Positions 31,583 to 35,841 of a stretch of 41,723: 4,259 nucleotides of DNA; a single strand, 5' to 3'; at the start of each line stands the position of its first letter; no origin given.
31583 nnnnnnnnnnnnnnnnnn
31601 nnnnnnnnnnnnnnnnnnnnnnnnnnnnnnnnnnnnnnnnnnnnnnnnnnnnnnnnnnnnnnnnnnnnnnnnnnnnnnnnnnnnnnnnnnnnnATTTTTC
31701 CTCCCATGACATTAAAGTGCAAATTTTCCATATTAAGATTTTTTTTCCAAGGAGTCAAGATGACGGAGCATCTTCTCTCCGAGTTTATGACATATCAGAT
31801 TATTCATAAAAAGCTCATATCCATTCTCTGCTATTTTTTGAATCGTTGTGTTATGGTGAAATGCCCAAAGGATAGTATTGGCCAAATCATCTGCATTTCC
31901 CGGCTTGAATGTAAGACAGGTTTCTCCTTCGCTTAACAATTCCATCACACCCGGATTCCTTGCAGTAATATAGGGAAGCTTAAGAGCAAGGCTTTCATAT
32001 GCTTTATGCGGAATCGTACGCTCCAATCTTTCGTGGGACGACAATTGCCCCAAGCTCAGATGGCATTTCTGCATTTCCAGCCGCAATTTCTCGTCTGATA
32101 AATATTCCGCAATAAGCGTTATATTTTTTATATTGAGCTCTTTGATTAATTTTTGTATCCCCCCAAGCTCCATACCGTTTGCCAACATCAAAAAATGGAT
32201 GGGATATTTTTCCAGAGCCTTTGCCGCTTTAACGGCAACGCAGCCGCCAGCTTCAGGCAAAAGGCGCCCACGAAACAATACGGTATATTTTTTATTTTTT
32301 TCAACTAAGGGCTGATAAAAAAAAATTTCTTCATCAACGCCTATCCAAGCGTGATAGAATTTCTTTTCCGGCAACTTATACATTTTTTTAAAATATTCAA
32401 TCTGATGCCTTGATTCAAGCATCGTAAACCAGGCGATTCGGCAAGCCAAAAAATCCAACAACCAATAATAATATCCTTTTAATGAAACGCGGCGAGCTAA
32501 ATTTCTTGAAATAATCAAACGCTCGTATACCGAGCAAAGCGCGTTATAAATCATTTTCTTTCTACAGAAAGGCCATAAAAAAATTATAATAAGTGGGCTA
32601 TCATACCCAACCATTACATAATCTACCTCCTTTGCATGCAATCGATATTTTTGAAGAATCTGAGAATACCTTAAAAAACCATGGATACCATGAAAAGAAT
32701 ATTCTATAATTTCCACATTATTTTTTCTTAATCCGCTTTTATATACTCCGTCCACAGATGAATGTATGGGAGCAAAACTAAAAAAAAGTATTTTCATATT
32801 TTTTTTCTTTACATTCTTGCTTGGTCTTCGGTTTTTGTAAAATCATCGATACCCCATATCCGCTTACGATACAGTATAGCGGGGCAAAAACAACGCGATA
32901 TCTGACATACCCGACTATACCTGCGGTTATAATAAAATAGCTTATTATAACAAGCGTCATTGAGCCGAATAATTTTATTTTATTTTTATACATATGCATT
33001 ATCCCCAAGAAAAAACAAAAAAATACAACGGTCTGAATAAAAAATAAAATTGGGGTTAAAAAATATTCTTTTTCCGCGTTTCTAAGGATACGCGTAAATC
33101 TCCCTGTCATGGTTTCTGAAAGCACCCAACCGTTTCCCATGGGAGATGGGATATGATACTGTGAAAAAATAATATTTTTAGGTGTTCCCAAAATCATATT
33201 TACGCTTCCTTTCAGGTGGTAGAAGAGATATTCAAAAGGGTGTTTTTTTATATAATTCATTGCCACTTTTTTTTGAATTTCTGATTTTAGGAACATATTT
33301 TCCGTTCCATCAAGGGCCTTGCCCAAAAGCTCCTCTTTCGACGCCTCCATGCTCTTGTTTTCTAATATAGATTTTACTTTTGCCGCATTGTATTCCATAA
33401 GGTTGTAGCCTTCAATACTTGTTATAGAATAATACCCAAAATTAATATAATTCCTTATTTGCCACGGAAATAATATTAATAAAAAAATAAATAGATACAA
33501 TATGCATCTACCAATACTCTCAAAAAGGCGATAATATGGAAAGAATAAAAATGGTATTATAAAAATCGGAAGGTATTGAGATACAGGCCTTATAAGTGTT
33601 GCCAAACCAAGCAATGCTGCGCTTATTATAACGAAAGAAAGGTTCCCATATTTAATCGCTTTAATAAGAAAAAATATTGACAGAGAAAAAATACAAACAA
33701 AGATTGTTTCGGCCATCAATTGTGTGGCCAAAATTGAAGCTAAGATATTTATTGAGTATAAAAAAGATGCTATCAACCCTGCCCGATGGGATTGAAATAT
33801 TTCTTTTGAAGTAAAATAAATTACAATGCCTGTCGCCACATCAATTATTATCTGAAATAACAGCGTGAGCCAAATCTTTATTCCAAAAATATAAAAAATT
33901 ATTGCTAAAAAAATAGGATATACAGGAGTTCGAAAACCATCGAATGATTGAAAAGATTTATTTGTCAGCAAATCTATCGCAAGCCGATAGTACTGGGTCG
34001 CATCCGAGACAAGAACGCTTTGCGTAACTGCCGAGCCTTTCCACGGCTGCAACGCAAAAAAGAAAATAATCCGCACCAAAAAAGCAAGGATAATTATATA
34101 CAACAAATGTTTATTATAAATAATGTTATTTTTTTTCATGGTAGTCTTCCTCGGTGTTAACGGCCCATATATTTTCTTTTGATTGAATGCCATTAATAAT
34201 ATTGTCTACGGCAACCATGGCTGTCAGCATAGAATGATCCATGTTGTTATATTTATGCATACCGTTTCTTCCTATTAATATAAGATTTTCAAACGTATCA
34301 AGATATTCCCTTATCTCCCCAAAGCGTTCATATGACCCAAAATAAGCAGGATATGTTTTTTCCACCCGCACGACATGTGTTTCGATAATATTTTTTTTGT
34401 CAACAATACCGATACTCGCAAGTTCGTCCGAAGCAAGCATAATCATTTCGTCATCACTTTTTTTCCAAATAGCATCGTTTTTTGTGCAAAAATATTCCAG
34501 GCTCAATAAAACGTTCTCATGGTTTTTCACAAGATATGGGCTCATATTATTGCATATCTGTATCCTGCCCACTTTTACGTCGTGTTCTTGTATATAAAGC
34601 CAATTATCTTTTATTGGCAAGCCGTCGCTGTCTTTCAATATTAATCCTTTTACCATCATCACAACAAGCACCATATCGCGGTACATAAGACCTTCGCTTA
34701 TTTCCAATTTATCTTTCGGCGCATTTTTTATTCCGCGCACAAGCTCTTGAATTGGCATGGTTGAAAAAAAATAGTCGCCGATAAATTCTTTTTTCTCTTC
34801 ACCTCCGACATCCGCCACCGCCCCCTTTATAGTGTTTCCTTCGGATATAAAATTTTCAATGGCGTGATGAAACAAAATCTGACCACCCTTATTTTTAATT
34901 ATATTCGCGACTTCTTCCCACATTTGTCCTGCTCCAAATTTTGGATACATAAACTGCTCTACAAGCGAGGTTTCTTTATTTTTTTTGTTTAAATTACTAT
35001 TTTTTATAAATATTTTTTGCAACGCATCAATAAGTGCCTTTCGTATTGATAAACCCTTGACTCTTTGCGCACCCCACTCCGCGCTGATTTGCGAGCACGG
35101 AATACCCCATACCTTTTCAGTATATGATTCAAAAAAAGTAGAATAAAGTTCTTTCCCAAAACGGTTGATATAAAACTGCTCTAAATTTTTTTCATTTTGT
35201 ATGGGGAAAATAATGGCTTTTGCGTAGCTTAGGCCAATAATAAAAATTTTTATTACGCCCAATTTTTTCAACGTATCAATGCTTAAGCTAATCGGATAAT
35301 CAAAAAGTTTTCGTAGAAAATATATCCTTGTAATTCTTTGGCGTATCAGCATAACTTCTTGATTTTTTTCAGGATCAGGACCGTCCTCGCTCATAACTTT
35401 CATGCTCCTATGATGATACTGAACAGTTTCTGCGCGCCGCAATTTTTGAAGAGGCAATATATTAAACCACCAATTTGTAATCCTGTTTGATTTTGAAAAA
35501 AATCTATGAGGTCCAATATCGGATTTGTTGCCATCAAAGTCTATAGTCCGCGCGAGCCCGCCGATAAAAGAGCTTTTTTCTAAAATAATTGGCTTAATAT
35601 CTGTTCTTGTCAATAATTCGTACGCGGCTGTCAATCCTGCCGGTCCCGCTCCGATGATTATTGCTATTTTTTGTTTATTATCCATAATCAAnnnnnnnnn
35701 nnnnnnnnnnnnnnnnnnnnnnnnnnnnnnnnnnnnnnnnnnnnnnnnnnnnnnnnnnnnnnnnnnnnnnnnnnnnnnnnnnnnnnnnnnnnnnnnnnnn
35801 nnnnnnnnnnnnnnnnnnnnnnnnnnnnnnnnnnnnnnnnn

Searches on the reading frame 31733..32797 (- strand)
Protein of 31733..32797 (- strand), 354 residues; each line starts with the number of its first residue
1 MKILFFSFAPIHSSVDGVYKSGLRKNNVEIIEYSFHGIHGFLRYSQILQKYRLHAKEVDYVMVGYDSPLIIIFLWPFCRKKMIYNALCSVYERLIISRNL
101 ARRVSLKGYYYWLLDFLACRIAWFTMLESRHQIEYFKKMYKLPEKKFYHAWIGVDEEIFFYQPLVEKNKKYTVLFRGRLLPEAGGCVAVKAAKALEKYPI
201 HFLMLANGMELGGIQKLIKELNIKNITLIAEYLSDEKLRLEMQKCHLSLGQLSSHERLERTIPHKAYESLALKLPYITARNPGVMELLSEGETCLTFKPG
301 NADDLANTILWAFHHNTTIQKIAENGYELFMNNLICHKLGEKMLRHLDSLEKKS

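Call 6: search_protein_families(library=pfam, proteins=[window:31733-32797:-])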
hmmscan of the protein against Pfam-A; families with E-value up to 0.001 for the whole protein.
window:31733-32797:- (354 aa): 3 families
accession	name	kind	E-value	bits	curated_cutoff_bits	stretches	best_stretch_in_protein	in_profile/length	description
PF00534.26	Glycos_transf_1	-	7.1e-18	65.2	26.4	1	164-328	9-171/172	Glycosyl transferases group 1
PF13692.12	Glyco_trans_1_4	-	1.8e-10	41.7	27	1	171-312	2-139/142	Glycosyl transferases group 1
PF13524.12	Glyco_trans_1_2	-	5e-06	27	25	1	233-331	35-130/144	Glycosyl transferase-like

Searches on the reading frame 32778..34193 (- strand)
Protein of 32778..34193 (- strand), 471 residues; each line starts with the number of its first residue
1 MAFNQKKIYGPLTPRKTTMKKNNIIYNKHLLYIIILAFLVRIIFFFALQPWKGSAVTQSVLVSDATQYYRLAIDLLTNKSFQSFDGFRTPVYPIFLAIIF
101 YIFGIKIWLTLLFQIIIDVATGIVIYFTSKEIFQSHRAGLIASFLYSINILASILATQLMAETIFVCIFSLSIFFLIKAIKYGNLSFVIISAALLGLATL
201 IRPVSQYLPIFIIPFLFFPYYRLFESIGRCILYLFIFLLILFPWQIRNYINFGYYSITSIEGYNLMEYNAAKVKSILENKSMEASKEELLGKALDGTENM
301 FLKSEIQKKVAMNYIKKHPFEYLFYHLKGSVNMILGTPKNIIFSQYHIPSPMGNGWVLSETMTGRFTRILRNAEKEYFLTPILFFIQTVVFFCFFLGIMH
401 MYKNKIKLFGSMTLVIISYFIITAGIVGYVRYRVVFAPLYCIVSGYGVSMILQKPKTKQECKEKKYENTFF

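Call 6: search_protein_families(library=pfam, proteins=[window:32778-34193:-])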
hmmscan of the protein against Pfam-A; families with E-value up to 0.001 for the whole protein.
window:32778-34193:- (471 aa): 1 family
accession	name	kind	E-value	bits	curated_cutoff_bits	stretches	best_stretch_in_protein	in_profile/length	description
PF13231.12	PMT_2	-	3.7e-15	56.9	26.1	1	89-244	3-157/160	Dolichyl-phosphate-mannose-protein mannosyltransferase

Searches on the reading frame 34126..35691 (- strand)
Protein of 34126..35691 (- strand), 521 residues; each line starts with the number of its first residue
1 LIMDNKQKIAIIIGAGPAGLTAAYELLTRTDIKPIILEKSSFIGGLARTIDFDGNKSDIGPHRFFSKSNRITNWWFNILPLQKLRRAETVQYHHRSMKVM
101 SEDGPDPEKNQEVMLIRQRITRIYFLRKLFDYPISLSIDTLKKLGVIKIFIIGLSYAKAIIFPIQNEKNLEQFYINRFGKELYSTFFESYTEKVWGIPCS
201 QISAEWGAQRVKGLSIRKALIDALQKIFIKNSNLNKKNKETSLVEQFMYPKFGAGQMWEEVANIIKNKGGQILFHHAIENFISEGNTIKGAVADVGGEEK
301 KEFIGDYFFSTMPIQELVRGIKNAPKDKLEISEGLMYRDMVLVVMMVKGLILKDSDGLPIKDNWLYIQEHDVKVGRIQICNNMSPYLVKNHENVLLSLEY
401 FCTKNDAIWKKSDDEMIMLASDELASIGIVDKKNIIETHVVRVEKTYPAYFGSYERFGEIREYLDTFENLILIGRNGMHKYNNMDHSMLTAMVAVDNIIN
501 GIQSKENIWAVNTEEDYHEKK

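Call 6: search_protein_families(library=pfam, proteins=[window:34126-35691:-])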
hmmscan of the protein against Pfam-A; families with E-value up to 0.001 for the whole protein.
window:34126-35691:- (521 aa): 7 families
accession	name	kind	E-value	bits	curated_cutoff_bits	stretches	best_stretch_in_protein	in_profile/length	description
PF13450.12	NAD_binding_8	-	4e-12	46.7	21.9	1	12-72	1-62/68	NAD(P)-binding Rossmann-like domain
PF01593.30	Amino_oxidase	-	1.3e-11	44.9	19.8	1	18-450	2-388/443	Flavin containing amine oxidoreductase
PF01946.23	Thi4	-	2.2e-06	27.5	26.2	1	10-45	20-55/235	Thi4 family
PF12831.13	FAD_oxidored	-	0.00039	20.3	27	0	11-47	3-38/416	FAD dependent oxidoreductase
PF13738.12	Pyr_redox_3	-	0.00041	20.1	30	1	11-41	1-31/305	Pyridine nucleotide-disulphide oxidoreductase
PF01266.30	DAO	-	0.00047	20.2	27.9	0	11-44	3-35/353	FAD dependent oxidoreductase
PF00890.30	FAD_binding_2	-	0.00086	19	20.4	0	11-45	3-36/414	FAD binding domain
